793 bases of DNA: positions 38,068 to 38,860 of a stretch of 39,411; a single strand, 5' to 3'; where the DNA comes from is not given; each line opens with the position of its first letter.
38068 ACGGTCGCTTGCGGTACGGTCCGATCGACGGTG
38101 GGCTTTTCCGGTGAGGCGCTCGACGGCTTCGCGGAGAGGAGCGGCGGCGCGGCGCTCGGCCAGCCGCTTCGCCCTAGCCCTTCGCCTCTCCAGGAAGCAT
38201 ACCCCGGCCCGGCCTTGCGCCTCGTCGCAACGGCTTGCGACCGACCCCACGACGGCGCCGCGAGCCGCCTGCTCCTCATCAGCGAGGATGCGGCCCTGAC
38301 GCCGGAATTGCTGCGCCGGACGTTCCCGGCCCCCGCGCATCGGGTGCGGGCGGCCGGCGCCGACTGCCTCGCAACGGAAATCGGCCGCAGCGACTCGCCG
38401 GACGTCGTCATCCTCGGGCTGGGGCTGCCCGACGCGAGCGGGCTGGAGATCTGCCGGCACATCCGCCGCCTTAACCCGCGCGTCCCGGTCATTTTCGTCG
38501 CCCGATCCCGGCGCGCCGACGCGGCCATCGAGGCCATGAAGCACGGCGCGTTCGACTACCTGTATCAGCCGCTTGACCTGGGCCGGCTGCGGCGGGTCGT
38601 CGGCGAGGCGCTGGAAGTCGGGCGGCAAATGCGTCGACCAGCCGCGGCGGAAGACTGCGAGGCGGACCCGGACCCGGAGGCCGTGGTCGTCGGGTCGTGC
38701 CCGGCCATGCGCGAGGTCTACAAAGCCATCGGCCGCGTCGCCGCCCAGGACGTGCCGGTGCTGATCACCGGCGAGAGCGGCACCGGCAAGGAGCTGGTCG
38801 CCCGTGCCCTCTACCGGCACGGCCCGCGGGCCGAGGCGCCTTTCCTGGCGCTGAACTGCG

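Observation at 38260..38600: Activator 3 has a pseudo-receiver lacking the phospho-acceptor aspartate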

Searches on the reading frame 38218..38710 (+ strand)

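Call 11: search_solved_structures(query=window:38218-38650:+, max_evalue=0.001, show_alignments=4)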
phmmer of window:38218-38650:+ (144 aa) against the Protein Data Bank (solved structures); distinct sequences matched with E-value up to 0.001: 138 (the best 60 are shown).
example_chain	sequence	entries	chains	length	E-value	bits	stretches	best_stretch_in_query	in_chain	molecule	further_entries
5ep0_A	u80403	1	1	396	2.9e-13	53.5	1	17-134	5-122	Putative repressor protein luxO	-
8svz_A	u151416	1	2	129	6e-13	52.5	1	17-125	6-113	Two-component response regulator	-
4l85_A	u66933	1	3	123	8.3e-12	48.8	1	14-128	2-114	KDP operon transcriptional regulatory protein KdpE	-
1zh2_A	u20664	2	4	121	2.5e-11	47.2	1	20-128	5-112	KDP operon transcriptional regulatory protein kdpE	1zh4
4kfc_A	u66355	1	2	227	5e-11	46.3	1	14-130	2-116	KDP operon transcriptional regulatory protein KdpE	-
4kny_A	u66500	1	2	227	5e-11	46.3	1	14-130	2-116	KDP operon transcriptional regulatory protein KdpE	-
6lgq_D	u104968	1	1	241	7.5e-11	45.7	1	19-130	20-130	DNA-binding response regulator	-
1zy2_A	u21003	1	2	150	9e-11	45.4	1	29-139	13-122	transcriptional regulator NtrC1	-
1dc7_A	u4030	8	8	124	9e-11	45.4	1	57-131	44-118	NITROGEN REGULATION PROTEIN | NITROGEN REGULATION PROTEIN NR(I) | NTRC RECEIVER DOMAIN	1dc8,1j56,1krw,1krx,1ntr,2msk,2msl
6ifh_A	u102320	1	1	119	1.7e-10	44.5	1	19-132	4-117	Sporulation initiation phosphotransferase F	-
3eq2_A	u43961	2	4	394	1.8e-10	44.5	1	18-133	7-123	Probable two-component response regulator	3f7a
3jte_A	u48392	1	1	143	3.2e-10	43.6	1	54-132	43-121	Response regulator receiver protein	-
4l4u_A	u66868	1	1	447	5.2e-10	43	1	23-139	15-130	Transcriptional regulator (NtrC family)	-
1ny5_A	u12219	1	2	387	6.2e-10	42.7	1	38-139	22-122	transcriptional regulator (NtrC family)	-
1zgz_A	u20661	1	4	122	2.9e-09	40.5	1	19-124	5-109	TorCAD operon transcriptional regulatory protein torR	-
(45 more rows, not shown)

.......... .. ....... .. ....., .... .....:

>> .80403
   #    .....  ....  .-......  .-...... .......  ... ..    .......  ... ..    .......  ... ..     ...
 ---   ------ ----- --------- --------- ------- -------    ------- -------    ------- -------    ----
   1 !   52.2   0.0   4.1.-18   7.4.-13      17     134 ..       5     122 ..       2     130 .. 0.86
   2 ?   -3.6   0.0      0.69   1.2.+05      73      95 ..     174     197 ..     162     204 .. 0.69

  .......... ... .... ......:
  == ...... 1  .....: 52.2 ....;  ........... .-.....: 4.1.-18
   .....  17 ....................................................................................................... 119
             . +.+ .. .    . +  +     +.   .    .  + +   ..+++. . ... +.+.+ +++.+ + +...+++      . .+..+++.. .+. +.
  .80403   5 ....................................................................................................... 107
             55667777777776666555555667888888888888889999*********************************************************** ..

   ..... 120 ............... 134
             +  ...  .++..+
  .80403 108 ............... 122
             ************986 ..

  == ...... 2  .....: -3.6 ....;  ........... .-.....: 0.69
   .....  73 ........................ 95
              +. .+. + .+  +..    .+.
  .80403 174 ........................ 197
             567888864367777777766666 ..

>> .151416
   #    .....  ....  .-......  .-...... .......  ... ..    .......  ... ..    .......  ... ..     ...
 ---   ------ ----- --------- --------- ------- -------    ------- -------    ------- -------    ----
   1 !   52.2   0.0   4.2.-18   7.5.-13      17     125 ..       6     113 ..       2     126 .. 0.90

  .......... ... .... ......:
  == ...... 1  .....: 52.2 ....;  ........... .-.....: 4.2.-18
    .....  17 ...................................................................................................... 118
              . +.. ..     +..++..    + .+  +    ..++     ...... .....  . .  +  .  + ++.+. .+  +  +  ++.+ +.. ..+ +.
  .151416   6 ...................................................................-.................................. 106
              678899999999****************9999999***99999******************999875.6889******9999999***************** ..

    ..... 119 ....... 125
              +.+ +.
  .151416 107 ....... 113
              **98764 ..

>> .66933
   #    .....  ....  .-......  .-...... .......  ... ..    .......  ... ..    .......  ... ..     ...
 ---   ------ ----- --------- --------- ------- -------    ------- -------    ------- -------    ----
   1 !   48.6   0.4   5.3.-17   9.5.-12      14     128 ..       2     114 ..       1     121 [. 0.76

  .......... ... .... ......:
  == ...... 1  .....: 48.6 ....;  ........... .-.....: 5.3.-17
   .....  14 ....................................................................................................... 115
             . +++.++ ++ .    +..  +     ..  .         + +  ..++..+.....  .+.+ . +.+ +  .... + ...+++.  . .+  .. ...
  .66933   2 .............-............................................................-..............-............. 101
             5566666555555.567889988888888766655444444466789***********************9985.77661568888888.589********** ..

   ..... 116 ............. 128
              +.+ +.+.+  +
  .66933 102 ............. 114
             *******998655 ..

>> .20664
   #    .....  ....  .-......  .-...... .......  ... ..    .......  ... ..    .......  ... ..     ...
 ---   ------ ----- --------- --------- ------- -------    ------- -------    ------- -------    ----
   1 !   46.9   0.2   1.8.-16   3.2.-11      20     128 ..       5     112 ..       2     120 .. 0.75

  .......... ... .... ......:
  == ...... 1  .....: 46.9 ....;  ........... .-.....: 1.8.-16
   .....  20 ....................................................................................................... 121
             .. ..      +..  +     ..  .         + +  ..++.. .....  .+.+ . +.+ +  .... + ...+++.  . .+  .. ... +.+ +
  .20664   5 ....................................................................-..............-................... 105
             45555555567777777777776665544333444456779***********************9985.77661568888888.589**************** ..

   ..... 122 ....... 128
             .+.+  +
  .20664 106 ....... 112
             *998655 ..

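Call 12: find_homologous_proteins(query=window:38218-38710:+, max_evalue=0.00001)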
Query window:38218-38710:+ (164 aa): 146 proteins with E <= 0.00001 among 951 candidates; the best 120 are listed.
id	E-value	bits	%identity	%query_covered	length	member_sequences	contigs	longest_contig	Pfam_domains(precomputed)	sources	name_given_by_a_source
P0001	2.0e-46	176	58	91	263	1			PF00158.33,PF14532.13,PF00072.31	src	-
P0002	1.5e-45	173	57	91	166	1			PF00072.31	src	-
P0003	2.6e-45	172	56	91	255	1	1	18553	PF00158.33,PF14532.13,PF00072.31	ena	-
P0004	3.0e-45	172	56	91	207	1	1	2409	PF00158.33,PF14532.13,PF00072.31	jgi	jgi:two-component system nitrogen regulation response regulator GlnG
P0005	6.6e-45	171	57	84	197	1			PF00158.33,PF00072.31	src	-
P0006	7.5e-45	171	53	100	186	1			PF00072.31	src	-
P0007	1.0e-44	171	55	91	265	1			PF00158.33,PF14532.13,PF00072.31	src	-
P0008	1.2e-44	170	56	91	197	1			PF00158.33,PF14532.13,PF00072.31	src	-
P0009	1.3e-44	170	56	91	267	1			PF00158.33,PF14532.13,PF00072.31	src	-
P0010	2.2e-44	169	54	91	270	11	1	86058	PF00158.33,PF14532.13,PF00072.31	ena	-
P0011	3.2e-44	169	58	91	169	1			PF00072.31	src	-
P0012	3.2e-44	169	56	91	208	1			PF00158.33,PF14532.13,PF00072.31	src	-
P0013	4.3e-44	169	56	91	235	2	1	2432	PF00158.33,PF14532.13,PF00072.31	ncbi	ncbi:MAG TPA: sigma 54-interacting transcriptional regulator, partial [Isosphaeraceae bacterium]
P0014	5.4e-44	168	56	91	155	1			PF00072.31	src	-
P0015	8.5e-44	168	55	91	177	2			PF00158.33,PF00072.31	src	-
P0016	9.8e-44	167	55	93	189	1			PF00072.31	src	-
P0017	1.1e-43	167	55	91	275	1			PF00158.33,PF14532.13,PF07728.21,PF00072.31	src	-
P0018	2.0e-43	166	58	81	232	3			PF00158.33,PF14532.13,PF00072.31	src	-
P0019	2.9e-43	166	56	91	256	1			PF00158.33,PF14532.13,PF00072.31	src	-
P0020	4.0e-43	165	55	98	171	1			PF00072.31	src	-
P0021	5.8e-43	165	54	91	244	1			PF00158.33,PF14532.13,PF00072.31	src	-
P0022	5.8e-43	165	56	82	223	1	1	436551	PF00158.33,PF14532.13,PF00072.31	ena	-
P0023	6.6e-43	165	57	93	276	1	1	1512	PF00158.33,PF14532.13,PF00072.31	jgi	-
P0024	8.1e-43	164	56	84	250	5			PF00158.33,PF14532.13,PF00072.31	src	-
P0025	8.7e-43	164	55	91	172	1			PF00072.31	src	-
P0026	1.0e-42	164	56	91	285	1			PF00158.33,PF14532.13,PF07728.21,PF00072.31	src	-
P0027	1.7e-42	163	55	91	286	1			PF00158.33,PF14532.13,PF00072.31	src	-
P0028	1.8e-42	163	56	84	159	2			PF00072.31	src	-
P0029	1.8e-42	163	55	91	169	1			PF00072.31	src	-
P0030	3.0e-42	163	54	90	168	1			PF00072.31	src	-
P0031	5.8e-42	162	58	90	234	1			PF00158.33,PF14532.13,PF00072.31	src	-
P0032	6.0e-42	162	52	91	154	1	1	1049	PF00072.31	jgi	jgi:two-component system response regulator AtoC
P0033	7.3e-42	161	56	87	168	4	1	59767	PF00072.31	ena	-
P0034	1.1e-41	161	53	91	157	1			PF00072.31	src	-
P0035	1.9e-41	160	54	91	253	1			PF00158.33,PF14532.13,PF00072.31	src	-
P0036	3.1e-41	159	53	84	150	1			PF00072.31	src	-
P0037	3.7e-41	159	54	91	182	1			PF00158.33,PF14532.13,PF00072.31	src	-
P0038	4.7e-41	159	53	89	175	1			PF00072.31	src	-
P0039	6.8e-41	158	56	90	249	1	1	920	PF00072.31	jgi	-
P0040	7.5e-41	158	58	85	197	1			PF00072.31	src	-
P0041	8.5e-41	158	54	91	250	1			PF00158.33,PF14532.13,PF00072.31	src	-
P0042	1.0e-40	158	54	91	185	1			PF00158.33,PF14532.13,PF00072.31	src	-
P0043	1.4e-40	157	56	91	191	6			PF00158.33,PF14532.13,PF00072.31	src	-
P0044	1.5e-40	157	67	71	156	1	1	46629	PF00072.31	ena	-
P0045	1.8e-40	157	60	68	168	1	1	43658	PF00072.31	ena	-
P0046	2.0e-40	157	58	84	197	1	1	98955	PF00158.33,PF00072.31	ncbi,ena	-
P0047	2.9e-40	156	58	76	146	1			PF00072.31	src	-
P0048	2.9e-40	156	54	85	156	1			PF00072.31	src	-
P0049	5.3e-40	155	56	80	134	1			PF00072.31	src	-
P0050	9.2e-40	154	53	90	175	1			PF00072.31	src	-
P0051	1.1e-39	154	60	77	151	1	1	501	PF00072.31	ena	-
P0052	1.2e-39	154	55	93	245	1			PF00158.33,PF14532.13,PF00072.31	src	-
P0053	1.5e-39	154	54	91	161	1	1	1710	PF00072.31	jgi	jgi:two-component system nitrogen regulation response regulator GlnG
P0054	1.6e-39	154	55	84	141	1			PF00072.31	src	-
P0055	1.7e-39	154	56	85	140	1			PF00072.31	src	-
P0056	1.9e-39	153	56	91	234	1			PF00158.33,PF14532.13,PF00072.31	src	-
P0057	2.9e-39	153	51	91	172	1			PF00072.31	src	-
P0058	5.3e-39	152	60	74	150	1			PF00072.31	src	-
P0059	5.3e-39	152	52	90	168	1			PF00072.31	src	-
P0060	6.1e-39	152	53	91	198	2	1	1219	PF00158.33,PF14532.13,PF00072.31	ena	-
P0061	6.2e-39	152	52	91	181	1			PF00072.31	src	-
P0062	7.9e-39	151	52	91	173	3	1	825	PF00072.31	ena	-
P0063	1.2e-38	151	57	82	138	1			PF00072.31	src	-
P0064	1.4e-38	151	55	85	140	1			PF00072.31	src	-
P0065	1.6e-38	150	54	87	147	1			PF00072.31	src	-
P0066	2.0e-38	150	53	91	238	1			PF00158.33,PF14532.13,PF00072.31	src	-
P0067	3.0e-38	149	57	77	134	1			PF00072.31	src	-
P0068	3.2e-38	149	58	79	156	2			PF00072.31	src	-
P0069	6.8e-38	148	52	91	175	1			PF00072.31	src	-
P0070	1.4e-37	147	58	70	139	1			PF00072.31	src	-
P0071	1.6e-37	147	52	91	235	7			PF00158.33,PF14532.13,PF00072.31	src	-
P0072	2.3e-37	147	56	76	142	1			PF00072.31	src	-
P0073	6.0e-37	145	57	75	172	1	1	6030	PF00072.31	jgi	jgi:two-component system nitrogen regulation response regulator GlnG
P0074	6.5e-37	145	54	81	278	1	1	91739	PF00158.33,PF14532.13,PF00072.31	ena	-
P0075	1.6e-36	144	58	74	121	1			PF00072.31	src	-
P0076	1.7e-36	144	55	84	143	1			PF00072.31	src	-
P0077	5.5e-36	142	58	76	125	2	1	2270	PF00072.31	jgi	jgi:two-component system nitrogen regulation response regulator GlnG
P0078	6.2e-36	142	55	83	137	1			PF00072.31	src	-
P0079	2.0e-35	140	50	90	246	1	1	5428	PF02954.26,PF00072.31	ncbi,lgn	-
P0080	2.4e-35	140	52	85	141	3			PF00072.31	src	-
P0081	2.8e-35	140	57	77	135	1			PF00072.31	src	-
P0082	4.9e-35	139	55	74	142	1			PF00072.31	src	-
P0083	6.8e-35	139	50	82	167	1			PF00072.31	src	-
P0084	9.5e-35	138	59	72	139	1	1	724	PF00072.31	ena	-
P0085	1.1e-34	138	55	77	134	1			PF00072.31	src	-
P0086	1.2e-34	138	49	93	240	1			PF00158.33,PF14532.13,PF00072.31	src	-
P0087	2.8e-34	137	57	74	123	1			PF00072.31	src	-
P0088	3.2e-34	136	65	67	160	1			PF00072.31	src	-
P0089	4.1e-34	136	57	74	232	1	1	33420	PF00072.31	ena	-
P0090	4.8e-34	136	55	77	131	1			PF00072.31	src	-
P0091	7.9e-34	135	56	66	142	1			PF00072.31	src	-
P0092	9.9e-34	135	58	78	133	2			PF00072.31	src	-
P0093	1.2e-33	135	56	71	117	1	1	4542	PF00072.31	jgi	-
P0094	1.3e-33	134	52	91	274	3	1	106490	PF00158.33,PF14532.13,PF00072.31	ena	-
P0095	2.0e-33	134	54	75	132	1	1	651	PF00072.31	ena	-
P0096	2.7e-33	133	55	76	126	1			PF00072.31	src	-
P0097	3.3e-33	133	54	80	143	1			PF00072.31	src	-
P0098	6.4e-33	132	54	72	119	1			PF00072.31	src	-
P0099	6.4e-33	132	56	76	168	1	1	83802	PF00072.31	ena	-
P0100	9.1e-33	132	51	80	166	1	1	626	PF00072.31,PF04679.22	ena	-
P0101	9.0e-32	128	48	91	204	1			PF00158.33,PF14532.13,PF00072.31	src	-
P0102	5.4e-31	126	50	82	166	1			PF00072.31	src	-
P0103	5.5e-31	126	55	74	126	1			PF00072.31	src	-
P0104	8.1e-31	125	54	70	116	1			PF00072.31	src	-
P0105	7.8e-30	122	49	84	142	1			PF00072.31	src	-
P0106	8.5e-30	122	56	72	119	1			PF00072.31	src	-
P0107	2.0e-29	121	55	65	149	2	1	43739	PF00072.31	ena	-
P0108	3.1e-29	120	54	70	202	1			PF00072.31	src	-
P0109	1.3e-28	118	55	64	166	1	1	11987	PF00072.31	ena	-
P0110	2.7e-28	117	54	59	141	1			PF00072.31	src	-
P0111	5.2e-28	116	54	71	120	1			PF00072.31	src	-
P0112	7.8e-28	116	55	69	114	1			PF00072.31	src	-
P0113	1.8e-27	114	64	52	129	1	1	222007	PF00072.31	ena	-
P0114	3.3e-27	114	53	73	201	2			PF00072.31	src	-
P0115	6.9e-27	113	52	73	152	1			PF00158.33,PF14532.13,PF00072.31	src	-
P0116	2.5e-26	111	66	51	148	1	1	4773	PF00072.31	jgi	-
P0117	2.2e-24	104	58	54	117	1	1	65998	PF00072.31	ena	-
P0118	3.1e-24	104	63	49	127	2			PF00158.33,PF00072.31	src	-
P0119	4.7e-22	97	51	52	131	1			PF00072.31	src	-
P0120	7.8e-22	96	43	91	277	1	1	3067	PF00158.33,PF00072.31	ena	-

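Call 23: find_encoding_contigs(protein=P0089, flank=8000, max_places=3)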
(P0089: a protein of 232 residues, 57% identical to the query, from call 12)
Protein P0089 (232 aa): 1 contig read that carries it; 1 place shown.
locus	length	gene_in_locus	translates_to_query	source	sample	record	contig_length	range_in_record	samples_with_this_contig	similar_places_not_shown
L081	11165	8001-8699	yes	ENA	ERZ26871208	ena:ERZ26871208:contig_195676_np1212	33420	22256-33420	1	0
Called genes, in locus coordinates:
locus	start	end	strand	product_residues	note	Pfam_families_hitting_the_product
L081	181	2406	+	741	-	PF00989:PAS, PF08448:PAS_4, PF13426:PAS_9, PF08448:PAS_4, PF08447:PAS_3, PF00989:PAS, PF08448:PAS_4, PF13188:PAS_8, +9 more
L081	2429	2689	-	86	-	-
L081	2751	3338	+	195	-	PF00072:Response_reg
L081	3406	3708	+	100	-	-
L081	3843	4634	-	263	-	PF13428:TPR_14 (faint), PF00515:TPR_1 (faint), PF07719:TPR_2 (faint), PF13176:TPR_7 (faint), PF13424:TPR_12 (faint), PF13432:TPR_16 (faint), PF14559:TPR_19 (weak)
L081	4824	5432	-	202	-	PF13424:TPR_12 (weak), PF13432:TPR_16, PF13424:TPR_12, PF00515:TPR_1, PF07719:TPR_2, PF13181:TPR_8, PF13374:TPR_10 (weak), PF14559:TPR_19, +13 more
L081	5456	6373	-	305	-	-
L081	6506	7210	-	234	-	-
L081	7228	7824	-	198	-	PF07638:Sigma70_ECF, PF08281:Sigma70_r4_2, PF04545:Sigma70_r4, PF13384:HTH_23 (weak)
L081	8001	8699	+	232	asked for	PF00072:Response_reg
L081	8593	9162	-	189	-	-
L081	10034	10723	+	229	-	-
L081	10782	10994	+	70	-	-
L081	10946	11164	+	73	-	?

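Call 24: find_encoding_contigs(protein=P0044, flank=8000, max_places=3)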
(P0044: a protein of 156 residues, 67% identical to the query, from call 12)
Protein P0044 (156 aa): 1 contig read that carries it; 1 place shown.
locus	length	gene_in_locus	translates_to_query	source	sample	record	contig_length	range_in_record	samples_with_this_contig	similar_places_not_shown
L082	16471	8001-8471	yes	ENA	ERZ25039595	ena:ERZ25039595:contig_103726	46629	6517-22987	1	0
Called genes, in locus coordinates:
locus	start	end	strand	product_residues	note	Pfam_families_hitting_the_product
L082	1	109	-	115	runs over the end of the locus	-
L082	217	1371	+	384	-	PF13360:PQQ_2 (weak), PF01011:PQQ (faint), PF13360:PQQ_2 (weak), PF13570:Beta-prop_ACSF4 (weak)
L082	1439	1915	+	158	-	PF12158:DUF3592 (weak)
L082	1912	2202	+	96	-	-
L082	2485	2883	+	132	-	PF00578:AhpC-TSA, PF08534:Redoxin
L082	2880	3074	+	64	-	-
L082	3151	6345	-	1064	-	PF00069:Pkinase, PF07714:PK_Tyr_Ser-Thr, PF00515:TPR_1, PF07719:TPR_2, PF13424:TPR_12, PF14559:TPR_19, PF13414:TPR_11, PF13432:TPR_16, +16 more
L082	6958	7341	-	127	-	PF07638:Sigma70_ECF (weak), PF08281:Sigma70_r4_2, PF04545:Sigma70_r4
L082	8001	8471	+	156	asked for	PF00072:Response_reg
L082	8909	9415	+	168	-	PF25601:AAA_lid_14, PF02954:HTH_8 (weak)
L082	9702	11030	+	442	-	PF07992:Pyr_redox_2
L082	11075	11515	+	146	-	PF07885:Ion_trans_2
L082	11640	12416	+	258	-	PF00456:Transketolase_N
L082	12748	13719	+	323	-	PF02779:Transket_pyr, PF02780:Transketolase_C, PF22613:Transketolase_C_1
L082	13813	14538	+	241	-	PF00923:TAL_FSA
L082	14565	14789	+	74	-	PF00923:TAL_FSA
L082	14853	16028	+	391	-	PF09364:XFP_N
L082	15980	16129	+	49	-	-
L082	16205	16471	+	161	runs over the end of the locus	PF03894:XFP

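Call 25: find_encoding_contigs(protein=P0073, flank=8000, max_places=3)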
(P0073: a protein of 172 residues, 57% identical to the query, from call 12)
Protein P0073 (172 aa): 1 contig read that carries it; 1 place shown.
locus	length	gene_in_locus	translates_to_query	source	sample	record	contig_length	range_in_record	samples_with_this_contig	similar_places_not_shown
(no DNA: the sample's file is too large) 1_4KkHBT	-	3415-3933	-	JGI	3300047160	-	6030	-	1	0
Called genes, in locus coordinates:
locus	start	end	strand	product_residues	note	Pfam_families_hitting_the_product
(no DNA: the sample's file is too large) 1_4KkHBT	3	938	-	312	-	?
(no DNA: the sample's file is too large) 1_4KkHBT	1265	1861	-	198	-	PF07638:Sigma70_ECF, PF08281:Sigma70_r4_2, PF04545:Sigma70_r4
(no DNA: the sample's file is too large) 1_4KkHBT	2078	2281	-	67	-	-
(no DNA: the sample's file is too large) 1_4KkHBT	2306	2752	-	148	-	PF25917:BSH_RND, PF00873:ACR_tran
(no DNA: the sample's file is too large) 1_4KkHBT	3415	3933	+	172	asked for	PF00072:Response_reg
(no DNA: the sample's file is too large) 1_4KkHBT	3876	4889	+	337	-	PF00158:Sigma54_activat, PF14532:Sigma54_activ_2, PF07728:AAA_5 (faint), PF25601:AAA_lid_14, PF02954:HTH_8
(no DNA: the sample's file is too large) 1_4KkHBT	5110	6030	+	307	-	?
